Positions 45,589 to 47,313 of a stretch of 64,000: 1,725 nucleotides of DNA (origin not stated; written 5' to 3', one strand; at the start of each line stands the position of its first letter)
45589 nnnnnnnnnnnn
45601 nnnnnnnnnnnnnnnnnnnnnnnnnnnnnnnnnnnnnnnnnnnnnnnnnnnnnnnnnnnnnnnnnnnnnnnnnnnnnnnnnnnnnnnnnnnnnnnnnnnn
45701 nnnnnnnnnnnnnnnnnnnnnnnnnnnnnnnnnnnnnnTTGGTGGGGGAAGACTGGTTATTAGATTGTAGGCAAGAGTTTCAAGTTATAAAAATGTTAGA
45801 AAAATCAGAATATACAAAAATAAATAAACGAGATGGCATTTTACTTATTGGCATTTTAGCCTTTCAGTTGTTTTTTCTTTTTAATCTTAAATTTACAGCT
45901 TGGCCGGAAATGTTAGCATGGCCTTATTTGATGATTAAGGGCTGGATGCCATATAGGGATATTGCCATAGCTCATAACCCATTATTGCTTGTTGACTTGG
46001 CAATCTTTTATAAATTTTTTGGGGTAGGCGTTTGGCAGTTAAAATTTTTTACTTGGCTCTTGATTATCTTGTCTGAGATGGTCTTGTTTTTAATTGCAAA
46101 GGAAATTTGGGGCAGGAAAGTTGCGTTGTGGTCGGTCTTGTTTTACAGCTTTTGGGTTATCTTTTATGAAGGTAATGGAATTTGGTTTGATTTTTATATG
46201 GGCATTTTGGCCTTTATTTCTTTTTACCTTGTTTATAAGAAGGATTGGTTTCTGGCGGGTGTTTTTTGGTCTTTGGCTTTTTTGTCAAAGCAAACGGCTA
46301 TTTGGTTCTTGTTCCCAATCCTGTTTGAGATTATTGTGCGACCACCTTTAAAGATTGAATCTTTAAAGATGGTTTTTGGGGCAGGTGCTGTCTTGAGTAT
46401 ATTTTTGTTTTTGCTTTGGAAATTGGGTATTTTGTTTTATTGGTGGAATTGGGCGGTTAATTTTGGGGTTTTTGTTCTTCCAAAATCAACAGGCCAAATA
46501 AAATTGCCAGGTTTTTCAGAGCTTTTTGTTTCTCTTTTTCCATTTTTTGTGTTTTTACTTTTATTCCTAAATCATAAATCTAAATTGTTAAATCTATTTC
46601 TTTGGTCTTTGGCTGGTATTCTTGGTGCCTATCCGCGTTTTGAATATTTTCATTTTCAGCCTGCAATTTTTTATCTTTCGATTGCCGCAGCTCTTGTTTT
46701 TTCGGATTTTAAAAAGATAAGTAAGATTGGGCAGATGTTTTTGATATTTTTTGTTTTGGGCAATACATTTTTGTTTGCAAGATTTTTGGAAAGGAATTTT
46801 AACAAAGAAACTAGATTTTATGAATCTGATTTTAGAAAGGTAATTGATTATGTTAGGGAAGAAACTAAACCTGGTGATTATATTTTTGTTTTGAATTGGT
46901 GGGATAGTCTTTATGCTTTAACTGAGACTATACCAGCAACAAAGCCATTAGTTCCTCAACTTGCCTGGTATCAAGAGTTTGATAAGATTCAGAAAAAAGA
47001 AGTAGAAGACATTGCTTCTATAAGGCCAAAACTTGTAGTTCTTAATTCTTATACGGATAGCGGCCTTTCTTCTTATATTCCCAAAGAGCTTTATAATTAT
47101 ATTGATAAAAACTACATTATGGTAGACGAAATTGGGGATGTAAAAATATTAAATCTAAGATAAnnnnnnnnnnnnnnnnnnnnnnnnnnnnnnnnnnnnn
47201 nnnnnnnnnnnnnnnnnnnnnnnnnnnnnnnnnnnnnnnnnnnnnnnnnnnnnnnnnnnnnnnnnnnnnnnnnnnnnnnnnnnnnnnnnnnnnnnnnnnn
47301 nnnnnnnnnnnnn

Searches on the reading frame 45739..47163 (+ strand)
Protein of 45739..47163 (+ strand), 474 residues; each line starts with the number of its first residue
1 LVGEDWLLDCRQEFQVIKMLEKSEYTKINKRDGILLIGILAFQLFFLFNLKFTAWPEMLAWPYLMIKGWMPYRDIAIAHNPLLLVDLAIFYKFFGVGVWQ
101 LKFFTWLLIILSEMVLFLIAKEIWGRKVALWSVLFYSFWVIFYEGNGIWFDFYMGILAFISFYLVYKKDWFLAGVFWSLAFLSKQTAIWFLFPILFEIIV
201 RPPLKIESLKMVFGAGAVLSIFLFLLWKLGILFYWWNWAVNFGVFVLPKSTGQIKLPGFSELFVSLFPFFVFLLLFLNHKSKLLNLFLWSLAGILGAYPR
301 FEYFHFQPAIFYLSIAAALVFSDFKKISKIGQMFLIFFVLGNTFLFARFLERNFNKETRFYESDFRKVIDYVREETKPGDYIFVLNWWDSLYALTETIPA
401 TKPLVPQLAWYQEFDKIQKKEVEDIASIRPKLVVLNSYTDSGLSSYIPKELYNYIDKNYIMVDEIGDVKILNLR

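Call 11: search_protein_families(library=ncbifam, proteins=[window:45739-47163:+], max_evalue=0.01)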
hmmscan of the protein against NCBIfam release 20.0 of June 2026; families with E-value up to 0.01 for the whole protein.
window:45739-47163:+ (474 aa): 0 families

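Call 39: search_protein_families(library=pfam, proteins=[window:45739-47163:+], max_evalue=0.001)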
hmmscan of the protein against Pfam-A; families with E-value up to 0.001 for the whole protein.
window:45739-47163:+ (474 aa): 1 family
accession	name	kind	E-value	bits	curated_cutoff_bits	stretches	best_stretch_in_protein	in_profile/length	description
PF13231.12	PMT_2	-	1.5e-08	35.4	26.1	1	85-227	8-160/160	Dolichyl-phosphate-mannose-protein mannosyltransferase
